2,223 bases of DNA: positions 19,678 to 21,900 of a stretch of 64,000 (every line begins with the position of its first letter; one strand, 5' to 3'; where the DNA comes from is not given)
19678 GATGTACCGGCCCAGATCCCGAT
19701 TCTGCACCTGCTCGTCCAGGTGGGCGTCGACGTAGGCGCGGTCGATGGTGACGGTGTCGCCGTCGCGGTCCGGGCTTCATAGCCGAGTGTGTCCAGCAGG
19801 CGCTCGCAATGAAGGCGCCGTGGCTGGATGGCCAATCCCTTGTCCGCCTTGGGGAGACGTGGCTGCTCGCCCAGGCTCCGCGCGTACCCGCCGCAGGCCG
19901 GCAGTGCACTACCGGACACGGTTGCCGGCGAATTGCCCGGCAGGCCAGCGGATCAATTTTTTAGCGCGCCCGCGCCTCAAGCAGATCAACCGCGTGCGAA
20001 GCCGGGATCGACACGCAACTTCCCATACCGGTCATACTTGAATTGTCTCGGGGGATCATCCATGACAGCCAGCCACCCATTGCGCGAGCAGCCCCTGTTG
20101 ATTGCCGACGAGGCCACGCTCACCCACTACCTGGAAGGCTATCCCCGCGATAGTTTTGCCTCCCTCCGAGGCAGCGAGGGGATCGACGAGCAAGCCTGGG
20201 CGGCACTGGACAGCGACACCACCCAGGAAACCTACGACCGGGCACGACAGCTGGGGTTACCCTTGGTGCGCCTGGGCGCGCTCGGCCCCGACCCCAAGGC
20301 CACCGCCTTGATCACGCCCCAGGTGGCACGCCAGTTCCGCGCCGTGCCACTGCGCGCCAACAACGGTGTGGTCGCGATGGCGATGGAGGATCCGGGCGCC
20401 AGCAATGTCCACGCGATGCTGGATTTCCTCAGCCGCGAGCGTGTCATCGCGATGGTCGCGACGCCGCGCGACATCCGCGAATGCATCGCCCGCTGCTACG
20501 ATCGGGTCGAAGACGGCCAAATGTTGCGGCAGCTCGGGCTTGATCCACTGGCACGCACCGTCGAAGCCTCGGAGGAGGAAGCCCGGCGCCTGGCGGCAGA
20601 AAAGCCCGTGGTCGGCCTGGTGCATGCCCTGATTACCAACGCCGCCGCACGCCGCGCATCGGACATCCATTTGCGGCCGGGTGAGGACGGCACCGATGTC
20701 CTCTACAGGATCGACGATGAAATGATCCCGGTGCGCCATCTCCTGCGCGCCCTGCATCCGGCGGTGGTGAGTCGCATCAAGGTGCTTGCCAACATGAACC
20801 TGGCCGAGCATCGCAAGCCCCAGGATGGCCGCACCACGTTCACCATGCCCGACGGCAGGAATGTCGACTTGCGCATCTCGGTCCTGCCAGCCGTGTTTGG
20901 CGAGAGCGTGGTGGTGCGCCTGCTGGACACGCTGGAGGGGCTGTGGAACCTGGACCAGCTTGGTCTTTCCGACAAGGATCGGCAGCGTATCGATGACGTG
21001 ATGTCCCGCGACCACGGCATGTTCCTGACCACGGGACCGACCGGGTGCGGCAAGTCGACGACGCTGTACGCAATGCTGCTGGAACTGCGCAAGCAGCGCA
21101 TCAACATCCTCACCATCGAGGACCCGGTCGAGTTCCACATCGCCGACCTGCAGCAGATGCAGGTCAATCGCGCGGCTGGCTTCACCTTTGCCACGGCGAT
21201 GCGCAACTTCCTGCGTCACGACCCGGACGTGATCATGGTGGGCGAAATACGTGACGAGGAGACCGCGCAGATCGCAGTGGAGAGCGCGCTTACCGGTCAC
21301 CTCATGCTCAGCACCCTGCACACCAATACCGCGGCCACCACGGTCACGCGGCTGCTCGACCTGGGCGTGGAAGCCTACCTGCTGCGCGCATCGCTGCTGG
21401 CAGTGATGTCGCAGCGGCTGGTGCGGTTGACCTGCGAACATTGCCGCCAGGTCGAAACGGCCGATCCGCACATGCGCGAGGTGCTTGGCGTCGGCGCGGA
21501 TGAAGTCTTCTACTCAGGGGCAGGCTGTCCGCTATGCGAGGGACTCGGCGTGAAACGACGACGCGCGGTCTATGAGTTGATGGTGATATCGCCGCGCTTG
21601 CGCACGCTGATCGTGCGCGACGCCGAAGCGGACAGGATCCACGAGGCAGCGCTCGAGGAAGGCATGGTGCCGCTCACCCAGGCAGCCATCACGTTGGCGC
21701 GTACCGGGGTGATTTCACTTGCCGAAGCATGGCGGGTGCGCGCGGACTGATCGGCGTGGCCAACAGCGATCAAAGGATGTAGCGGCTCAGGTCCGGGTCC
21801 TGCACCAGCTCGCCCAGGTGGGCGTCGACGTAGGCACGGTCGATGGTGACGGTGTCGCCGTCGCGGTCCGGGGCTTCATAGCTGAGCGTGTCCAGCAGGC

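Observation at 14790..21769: Accessory block between ubiE and hslU: candidate uncharacterised surface/export module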

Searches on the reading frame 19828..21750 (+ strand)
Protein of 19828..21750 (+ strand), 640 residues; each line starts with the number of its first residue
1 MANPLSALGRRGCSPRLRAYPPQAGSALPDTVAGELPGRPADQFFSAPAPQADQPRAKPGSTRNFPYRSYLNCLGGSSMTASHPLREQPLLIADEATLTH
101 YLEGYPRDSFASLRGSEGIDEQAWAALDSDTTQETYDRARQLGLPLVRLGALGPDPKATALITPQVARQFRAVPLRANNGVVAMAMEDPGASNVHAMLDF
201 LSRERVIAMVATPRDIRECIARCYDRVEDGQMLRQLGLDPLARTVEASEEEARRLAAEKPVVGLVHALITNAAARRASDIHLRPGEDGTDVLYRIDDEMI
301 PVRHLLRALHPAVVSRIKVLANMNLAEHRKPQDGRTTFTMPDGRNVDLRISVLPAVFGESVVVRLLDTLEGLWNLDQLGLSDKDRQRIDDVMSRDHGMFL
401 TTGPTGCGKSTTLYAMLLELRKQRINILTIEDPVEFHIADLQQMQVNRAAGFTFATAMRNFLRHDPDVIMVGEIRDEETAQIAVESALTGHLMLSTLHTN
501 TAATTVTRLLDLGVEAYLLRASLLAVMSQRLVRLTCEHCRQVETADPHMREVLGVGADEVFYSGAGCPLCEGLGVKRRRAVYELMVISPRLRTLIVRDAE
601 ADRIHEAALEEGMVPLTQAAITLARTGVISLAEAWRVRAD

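Call 3: search_protein_families(library=pfam, proteins=[window:19828-21750:+], max_evalue=0.01)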
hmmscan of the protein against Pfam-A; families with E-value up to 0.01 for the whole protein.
window:19828-21750:+ (640 aa): 7 families
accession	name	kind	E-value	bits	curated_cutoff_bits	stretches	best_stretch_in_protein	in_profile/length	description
PF00437.27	T2SSE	-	1.4e-115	386.4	24.9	1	257-635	4-369/370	Type II/IV secretion system protein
PF05157.20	MshEN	-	7.1e-16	58.4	23.1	1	142-227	1-87/90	MshEN domain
PF03215.21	Rad17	-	0.0034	17.8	23.8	1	392-441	41-87/186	Rad17 P-loop domain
PF13401.12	AAA_22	-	0.0038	18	27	0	395-441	4-50/130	AAA domain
PF20720.3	nSTAND3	-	0.0046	17.1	27.2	1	394-437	15-58/155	Novel STAND NTPase 3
PF13555.12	AAA_29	-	0.0074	16.4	27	0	392-417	18-43/61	P-loop containing region of AAA domain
PF25199.1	nSTAND_NTPase5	-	0.0077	16.5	34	0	397-444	42-90/145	Novel STAND NTPase 5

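Call 4: search_protein_families(library=ncbifam, proteins=[window:19828-21750:+], max_evalue=0.01)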
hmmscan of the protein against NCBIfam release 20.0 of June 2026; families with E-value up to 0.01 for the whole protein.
window:19828-21750:+ (640 aa): 20 families
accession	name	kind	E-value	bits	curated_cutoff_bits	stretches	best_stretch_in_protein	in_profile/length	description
TIGR02533.1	type_II_gspE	equivalog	3.8e-140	467.8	630.25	1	165-637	7-485/486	type II secretion system ATPase GspE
TIGR02538.1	type_IV_pilB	equivalog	4.6e-137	458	675.65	1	139-638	51-562/564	type IV-A pilus assembly ATPase PilB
NF053534.1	T4PilAsmATPsTfpB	equivalog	5.4e-120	401.5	850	1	140-637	74-581/584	type IV pilus assembly ATPase TfpB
NF007755.0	PRK10436.1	equivalog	7.3e-110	367.8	617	1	165-637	12-458/465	type II secretion system protein GspE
NF041000.1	ATPase_ComGA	equivalog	7.4e-80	267.8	300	1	267-533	2-266/267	competence type IV pilus ATPase ComGA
TIGR01420.1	pilT_fam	subfamily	2.2e-52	178.4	319.1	1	266-537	3-273/343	PilT/PilU family type 4a pilus ATPase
TIGR02525.1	plasmid_TraJ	equivalog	1.5e-23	83.4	368.3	1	390-512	143-272/372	plasmid transfer ATPase TraJ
TIGR02524.1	dot_icm_DotB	equivalog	9.5e-21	74.4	463.3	1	388-510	126-257/358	Dot/Icm type IV secretion system ATPase DotB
TIGR03819.1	heli_sec_ATPase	hypoth_equivalog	8.2e-14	51.5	373.15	1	357-526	138-314/340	TadA family conjugal transfer-associated ATPase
NF058587.1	archaellum_moto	equivalog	1.9e-12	46.7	550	1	396-510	276-394/527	archaellum flagellar ATPase motor FlaI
TIGR02782.1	TrbB_P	equivalog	2.4e-11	43.5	304.55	1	381-515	122-258/303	P-type conjugative transfer ATPase TrbB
NF010469.0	PRK13894.1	subfamily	1.2e-10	41.2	508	1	385-511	139-266/320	conjugal transfer ATPase TrbB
NF053672.1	bindosome_BasE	exception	9.9e-10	37.7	1000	1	401-528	275-408/512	bindosome assembly system ATPase subunit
TIGR02788.1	VirB11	equivalog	2.9e-09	36.4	249.95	1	401-513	149-266/308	P-type DNA transfer ATPase VirB11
NF010407.0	PRK13833.1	subfamily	5.2e-09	36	499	1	400-516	148-266/323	conjugal transfer protein TrbB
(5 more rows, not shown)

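Call 39: find_homologous_proteins(query=window:20062-21750:+, max_evalue=1e-50)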
Query window:20062-21750:+ (562 aa): 7992 proteins with E <= 1e-50 among 8000 candidates; the best 120 are listed.
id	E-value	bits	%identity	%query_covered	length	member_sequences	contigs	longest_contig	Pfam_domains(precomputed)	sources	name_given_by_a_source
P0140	0.0e+0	1235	100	100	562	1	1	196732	PF05157.21,PF00437.27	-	-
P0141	0.0e+0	1010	82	100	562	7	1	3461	PF05157.21,PF00437.27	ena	-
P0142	1.3e-298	1009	83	99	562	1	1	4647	PF05157.21,PF00437.27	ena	-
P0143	1.4e-271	920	76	98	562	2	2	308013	PF05157.21,PF00437.27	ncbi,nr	ncbi:GspE/PulE family protein [Cognatiluteimonas weifangensis]|nr:GspE/PulE family protein [Luteimon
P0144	2.7e-268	909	76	98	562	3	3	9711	PF05157.21,PF00437.27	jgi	jgi:type IV pilus assembly protein PilB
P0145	1.9e-267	906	75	98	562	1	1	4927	PF05157.21,PF00437.27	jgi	jgi:type IV pilus assembly protein PilB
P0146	2.8e-267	906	76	98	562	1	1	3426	PF05157.21,PF00437.27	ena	-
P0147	1.0e-264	897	74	100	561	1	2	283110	PF05157.21,PF00437.27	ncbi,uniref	ncbi:GspE/PulE family protein [Lysobacter sp. A3-1-A15]|uniref:GspE/PulE family protein n=1 Tax=Novi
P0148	9.5e-264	894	75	98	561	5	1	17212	PF05157.21,PF00437.27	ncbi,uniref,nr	ncbi:GspE/PulE family protein [Aerolutibacter daejeonensis]|uniref:GspE/PulE family protein n=1 Tax=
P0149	2.4e-260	883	72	100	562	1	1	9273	PF05157.21,PF00437.27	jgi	-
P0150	1.4e-259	880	73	98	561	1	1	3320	PF05157.21,PF00437.27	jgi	jgi:type IV pilus assembly protein PilB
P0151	1.4e-258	877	74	98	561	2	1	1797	PF05157.21,PF00437.27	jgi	jgi:type IV pilus assembly protein PilB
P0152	1.9e-258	876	72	99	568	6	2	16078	PF05157.21,PF00437.27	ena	-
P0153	5.7e-258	875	74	98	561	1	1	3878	PF05157.21,PF00437.27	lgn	-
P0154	1.8e-257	873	72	98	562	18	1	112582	PF05157.21,PF00437.27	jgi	jgi:type IV pilus assembly protein PilB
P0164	3.1e-255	866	72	100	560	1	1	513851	PF05157.21,PF00437.27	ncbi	ncbi:GspE/PulE family protein [Arenimonas aestuarii]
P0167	7.6e-255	864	97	73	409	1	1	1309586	PF00437.27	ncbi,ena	-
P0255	5.8e-243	825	69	98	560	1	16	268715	PF05157.21,PF00437.27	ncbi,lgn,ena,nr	ncbi:MAG: type II/IV secretion system protein [Dokdonella sp.]|nr:type II/IV secretion system protei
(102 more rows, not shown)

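Call 41: find_encoding_contigs(protein=P0167, flank=10000, max_places=2)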
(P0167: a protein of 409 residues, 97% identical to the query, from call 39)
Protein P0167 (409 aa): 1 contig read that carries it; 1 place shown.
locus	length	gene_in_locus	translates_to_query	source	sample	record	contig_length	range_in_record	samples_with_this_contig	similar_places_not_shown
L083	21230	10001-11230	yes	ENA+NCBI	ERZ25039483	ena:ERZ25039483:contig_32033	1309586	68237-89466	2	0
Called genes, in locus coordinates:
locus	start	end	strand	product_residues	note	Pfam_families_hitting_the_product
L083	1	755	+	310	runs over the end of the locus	PF00294:PfkB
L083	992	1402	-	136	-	-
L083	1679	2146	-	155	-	PF04073:tRNA_edit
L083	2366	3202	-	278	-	-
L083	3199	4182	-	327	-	PF00561:Abhydrolase_1, PF12146:Hydrolase_4, PF12697:Abhydrolase_6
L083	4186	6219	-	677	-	PF17900:Peptidase_M1_N, PF01433:Peptidase_M1, PF09127:Leuk-A4-hydro_C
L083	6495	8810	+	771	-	PF06452:CBM9_1, PF19313:DUF5916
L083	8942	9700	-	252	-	PF01209:Ubie_methyltran, PF13489:Methyltransf_23, PF07021:MetW (faint), PF13847:Methyltransf_31, PF08241:Methyltransf_11, PF08242:Methyltransf_12, PF13649:Methyltransf_25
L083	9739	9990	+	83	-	PF05157:MshEN (weak)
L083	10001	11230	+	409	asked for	PF00437:T2SSE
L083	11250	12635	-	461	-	PF00493:MCM (faint), PF07728:AAA_5 (faint), PF13191:AAA_16 (faint), PF13401:AAA_22 (faint), PF00004:AAA (weak), PF07724:AAA_2, PF00004:AAA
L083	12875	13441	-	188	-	PF00227:Proteasome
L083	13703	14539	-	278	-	PF02899:Phage_int_SAM_1, PF13495:Phage_int_SAM_4 (weak), PF00589:Phage_integrase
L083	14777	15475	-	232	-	PF04340:DUF484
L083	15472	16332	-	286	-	PF01678:DAP_epimerase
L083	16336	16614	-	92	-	PF13627:LptM_cons (weak)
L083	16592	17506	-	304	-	PF02129:Peptidase_S15 (faint), PF00326:Peptidase_S9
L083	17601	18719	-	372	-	PF02897:Peptidase_S9_N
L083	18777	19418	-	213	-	-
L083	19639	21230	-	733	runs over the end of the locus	PF02897:Peptidase_S9_N, PF00326:Peptidase_S9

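Call 42: find_encoding_contigs(protein=P0143, flank=10000, max_places=2)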
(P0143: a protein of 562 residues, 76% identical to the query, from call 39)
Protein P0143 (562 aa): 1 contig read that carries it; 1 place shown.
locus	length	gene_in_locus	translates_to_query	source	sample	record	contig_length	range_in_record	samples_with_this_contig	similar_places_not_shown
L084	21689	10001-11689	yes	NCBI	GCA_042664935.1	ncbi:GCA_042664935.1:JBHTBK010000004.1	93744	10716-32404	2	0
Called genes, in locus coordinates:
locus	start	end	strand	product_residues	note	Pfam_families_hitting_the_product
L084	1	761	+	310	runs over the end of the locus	PF00294:PfkB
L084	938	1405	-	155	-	PF04073:tRNA_edit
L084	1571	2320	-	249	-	-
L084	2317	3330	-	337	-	PF00561:Abhydrolase_1, PF00975:Thioesterase (weak), PF12146:Hydrolase_4, PF12697:Abhydrolase_6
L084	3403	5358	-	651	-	PF17900:Peptidase_M1_N, PF01433:Peptidase_M1, PF09127:Leuk-A4-hydro_C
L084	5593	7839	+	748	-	PF06452:CBM9_1, PF19313:DUF5916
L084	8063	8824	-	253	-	PF01209:Ubie_methyltran, PF13489:Methyltransf_23, PF13847:Methyltransf_31, PF08241:Methyltransf_11, PF08242:Methyltransf_12, PF13649:Methyltransf_25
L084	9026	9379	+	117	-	-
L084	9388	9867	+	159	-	PF09990:DUF2231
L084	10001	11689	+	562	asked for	PF05157:MshEN, PF00437:T2SSE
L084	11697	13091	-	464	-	PF00493:MCM (faint), PF07728:AAA_5 (faint), PF01078:Mg_chelatase (faint), PF13191:AAA_16 (faint), PF13401:AAA_22 (faint), PF00004:AAA (weak), PF07724:AAA_2, PF00004:AAA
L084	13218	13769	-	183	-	PF00227:Proteasome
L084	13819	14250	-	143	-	PF01814:Hemerythrin (faint)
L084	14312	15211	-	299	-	PF02899:Phage_int_SAM_1, PF13495:Phage_int_SAM_4, PF00589:Phage_integrase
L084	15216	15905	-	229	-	PF04340:DUF484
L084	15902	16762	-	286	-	PF01678:DAP_epimerase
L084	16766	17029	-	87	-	PF13627:LptM_cons (weak)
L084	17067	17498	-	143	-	PF04304:DUF454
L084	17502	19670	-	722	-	PF02897:Peptidase_S9_N, PF02129:Peptidase_S15, PF00326:Peptidase_S9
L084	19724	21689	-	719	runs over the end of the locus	PF02897:Peptidase_S9_N, PF00326:Peptidase_S9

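Call 47: find_encoding_contigs(protein=P0255, flank=8000, max_places=1)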
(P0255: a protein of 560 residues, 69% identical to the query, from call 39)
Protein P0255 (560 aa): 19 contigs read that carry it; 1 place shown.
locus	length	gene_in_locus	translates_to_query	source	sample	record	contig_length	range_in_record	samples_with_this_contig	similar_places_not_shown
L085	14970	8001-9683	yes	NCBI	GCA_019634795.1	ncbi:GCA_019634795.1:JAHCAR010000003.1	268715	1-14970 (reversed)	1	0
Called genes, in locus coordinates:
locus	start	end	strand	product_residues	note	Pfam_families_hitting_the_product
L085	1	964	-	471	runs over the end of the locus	PF02129:Peptidase_S15, PF00561:Abhydrolase_1, PF12697:Abhydrolase_6, PF20434:BD-FAE, PF01738:DLH (faint), PF00326:Peptidase_S9 (faint), PF12146:Hydrolase_4, PF08840:BAAT_C (weak)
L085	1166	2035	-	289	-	PF02517:Rce1-like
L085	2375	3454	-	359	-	PF00753:Lactamase_B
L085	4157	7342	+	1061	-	PF13360:PQQ_2 (weak)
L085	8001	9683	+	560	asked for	PF05157:MshEN, PF00437:T2SSE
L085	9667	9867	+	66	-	-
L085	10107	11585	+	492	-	PF01694:Rhomboid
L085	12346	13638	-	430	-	PF13428:TPR_14 (faint)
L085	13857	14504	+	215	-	-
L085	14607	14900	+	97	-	PF01527:HTH_Tnp_1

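Call 48: find_encoding_contigs(protein=P0164, flank=8000, max_places=1)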
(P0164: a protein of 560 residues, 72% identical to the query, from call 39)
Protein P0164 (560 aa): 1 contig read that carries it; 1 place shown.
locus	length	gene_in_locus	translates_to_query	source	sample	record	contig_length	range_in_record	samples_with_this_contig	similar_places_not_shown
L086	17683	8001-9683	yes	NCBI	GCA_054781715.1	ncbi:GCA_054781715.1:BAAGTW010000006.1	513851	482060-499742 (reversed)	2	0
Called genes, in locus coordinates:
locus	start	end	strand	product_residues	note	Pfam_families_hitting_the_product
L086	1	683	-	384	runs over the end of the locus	PF23649:FKBP15 (faint), PF01551:Peptidase_M23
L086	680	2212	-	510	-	PF01676:Metalloenzyme, PF06415:iPGM_N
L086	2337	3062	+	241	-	-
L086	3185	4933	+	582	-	PF04389:Peptidase_M28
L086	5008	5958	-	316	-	PF12146:Hydrolase_4, PF00561:Abhydrolase_1, PF12697:Abhydrolase_6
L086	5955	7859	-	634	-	PF17900:Peptidase_M1_N, PF01433:Peptidase_M1, PF09127:Leuk-A4-hydro_C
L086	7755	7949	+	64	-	-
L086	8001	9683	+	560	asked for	PF05157:MshEN, PF00437:T2SSE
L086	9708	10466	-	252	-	PF01209:Ubie_methyltran, PF13489:Methyltransf_23, PF07021:MetW (faint), PF13847:Methyltransf_31, PF08241:Methyltransf_11, PF08242:Methyltransf_12, PF13649:Methyltransf_25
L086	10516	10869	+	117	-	PF03960:ArsC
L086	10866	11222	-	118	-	PF06155:GBBH-like_N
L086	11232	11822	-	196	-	-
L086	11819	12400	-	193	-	PF04542:Sigma70_r2, PF08281:Sigma70_r4_2, PF04545:Sigma70_r4 (weak)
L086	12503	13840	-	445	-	PF13191:AAA_16 (faint), PF00004:AAA (weak), PF07728:AAA_5 (weak), PF13401:AAA_22 (faint), PF07724:AAA_2, PF00004:AAA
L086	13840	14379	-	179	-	PF00227:Proteasome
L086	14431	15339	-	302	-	PF02899:Phage_int_SAM_1, PF00589:Phage_integrase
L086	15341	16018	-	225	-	PF04340:DUF484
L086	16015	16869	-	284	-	PF01678:DAP_epimerase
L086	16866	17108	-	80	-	PF13627:LptM_cons (weak)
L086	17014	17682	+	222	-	-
